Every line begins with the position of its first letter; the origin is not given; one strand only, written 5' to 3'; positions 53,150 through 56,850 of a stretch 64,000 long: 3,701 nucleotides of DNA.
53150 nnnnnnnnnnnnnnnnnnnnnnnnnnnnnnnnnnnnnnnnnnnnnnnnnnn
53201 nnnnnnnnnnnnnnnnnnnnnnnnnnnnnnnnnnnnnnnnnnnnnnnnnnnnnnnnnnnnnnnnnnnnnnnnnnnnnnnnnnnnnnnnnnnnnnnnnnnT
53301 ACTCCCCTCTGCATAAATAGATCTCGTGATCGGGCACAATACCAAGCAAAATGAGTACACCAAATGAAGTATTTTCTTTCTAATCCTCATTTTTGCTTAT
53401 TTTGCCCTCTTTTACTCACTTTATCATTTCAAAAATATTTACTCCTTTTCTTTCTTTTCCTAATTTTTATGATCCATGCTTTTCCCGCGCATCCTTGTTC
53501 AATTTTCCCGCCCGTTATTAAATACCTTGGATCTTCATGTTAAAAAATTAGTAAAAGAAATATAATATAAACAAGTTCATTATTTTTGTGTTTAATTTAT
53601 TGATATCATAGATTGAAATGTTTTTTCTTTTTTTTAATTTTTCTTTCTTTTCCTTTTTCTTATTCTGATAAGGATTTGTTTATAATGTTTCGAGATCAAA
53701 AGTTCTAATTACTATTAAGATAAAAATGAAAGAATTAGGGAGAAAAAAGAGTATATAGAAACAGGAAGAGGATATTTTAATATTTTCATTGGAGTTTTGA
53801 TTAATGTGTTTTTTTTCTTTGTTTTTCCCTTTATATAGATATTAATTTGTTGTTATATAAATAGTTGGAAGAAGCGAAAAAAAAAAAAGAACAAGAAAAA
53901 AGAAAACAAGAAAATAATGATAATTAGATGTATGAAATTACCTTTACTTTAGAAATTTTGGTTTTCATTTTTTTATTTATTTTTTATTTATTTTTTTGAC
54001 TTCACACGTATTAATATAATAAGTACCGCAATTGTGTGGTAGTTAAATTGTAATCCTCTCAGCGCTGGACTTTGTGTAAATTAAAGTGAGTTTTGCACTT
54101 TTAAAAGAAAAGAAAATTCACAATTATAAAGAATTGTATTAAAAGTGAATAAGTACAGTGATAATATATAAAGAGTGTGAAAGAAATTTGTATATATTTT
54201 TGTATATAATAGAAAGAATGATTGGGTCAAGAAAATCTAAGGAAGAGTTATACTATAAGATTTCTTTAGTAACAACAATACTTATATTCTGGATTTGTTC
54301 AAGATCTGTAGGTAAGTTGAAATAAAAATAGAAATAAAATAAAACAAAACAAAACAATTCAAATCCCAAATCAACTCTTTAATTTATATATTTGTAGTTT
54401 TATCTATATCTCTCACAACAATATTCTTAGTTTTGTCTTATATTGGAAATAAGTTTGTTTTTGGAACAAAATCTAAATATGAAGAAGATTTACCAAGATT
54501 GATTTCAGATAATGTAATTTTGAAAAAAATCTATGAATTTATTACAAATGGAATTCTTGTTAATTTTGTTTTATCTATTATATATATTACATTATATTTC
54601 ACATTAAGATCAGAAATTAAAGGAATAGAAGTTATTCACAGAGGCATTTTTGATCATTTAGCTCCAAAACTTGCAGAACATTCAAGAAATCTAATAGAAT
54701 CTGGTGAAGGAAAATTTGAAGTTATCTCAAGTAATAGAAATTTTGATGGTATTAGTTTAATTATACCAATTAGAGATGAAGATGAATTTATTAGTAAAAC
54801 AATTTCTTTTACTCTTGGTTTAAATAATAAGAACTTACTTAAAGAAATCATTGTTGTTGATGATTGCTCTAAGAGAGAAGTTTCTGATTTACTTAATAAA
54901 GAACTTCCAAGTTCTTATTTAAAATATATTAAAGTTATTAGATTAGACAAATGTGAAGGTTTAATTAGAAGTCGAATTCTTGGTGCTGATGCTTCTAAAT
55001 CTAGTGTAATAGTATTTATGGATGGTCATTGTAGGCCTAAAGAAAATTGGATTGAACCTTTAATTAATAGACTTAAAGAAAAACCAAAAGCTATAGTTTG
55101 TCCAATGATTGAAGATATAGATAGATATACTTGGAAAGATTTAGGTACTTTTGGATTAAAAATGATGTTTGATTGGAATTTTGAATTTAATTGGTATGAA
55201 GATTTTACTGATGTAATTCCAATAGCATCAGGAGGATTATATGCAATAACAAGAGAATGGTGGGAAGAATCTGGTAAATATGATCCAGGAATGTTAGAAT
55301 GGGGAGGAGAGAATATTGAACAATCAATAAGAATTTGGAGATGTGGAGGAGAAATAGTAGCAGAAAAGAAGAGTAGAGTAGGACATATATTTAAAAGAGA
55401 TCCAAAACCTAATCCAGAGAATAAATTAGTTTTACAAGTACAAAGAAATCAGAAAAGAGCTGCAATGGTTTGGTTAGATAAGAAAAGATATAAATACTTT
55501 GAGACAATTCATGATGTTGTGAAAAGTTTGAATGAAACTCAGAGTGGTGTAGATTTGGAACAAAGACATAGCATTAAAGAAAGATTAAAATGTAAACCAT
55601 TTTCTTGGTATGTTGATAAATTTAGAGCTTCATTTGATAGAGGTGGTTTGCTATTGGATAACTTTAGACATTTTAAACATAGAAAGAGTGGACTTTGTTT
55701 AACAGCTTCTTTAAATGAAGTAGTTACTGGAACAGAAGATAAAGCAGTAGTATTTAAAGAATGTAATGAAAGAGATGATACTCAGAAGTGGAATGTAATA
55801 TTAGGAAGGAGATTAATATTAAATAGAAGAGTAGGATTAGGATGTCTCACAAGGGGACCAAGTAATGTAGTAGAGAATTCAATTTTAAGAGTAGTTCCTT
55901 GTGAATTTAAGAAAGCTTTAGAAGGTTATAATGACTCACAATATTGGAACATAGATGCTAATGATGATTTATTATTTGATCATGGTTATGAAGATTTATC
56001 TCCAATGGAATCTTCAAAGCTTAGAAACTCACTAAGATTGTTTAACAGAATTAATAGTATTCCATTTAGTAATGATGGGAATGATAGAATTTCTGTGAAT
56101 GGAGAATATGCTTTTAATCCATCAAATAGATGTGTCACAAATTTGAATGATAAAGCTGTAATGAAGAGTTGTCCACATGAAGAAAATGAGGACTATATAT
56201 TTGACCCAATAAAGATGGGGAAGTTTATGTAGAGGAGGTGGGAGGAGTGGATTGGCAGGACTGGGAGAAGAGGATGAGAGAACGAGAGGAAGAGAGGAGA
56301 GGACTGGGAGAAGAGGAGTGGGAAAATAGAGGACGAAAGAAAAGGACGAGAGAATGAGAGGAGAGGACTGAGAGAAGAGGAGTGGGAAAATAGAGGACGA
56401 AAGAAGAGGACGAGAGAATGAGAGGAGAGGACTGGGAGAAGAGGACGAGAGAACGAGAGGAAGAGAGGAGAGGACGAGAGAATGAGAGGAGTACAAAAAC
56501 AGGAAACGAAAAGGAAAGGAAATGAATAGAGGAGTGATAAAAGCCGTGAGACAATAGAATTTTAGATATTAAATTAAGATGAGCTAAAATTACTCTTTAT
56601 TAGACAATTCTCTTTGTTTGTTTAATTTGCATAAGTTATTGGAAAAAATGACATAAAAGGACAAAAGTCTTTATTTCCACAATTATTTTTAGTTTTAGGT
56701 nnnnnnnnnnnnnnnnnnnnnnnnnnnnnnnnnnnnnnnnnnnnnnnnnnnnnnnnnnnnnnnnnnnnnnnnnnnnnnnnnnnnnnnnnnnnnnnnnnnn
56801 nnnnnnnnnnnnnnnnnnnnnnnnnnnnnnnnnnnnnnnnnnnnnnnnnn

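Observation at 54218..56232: The ppGalNAc-transferase has a 5' mini-exon encoding its signal anchor, separated by an 86-nt GT-AG intron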

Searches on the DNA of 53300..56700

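Call 42: search_rna_families(source=window, start=53300, end=56700, threshold=evalue, max_evalue=1)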
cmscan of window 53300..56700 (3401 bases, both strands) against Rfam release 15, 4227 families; matches with E-value up to 1: 0.
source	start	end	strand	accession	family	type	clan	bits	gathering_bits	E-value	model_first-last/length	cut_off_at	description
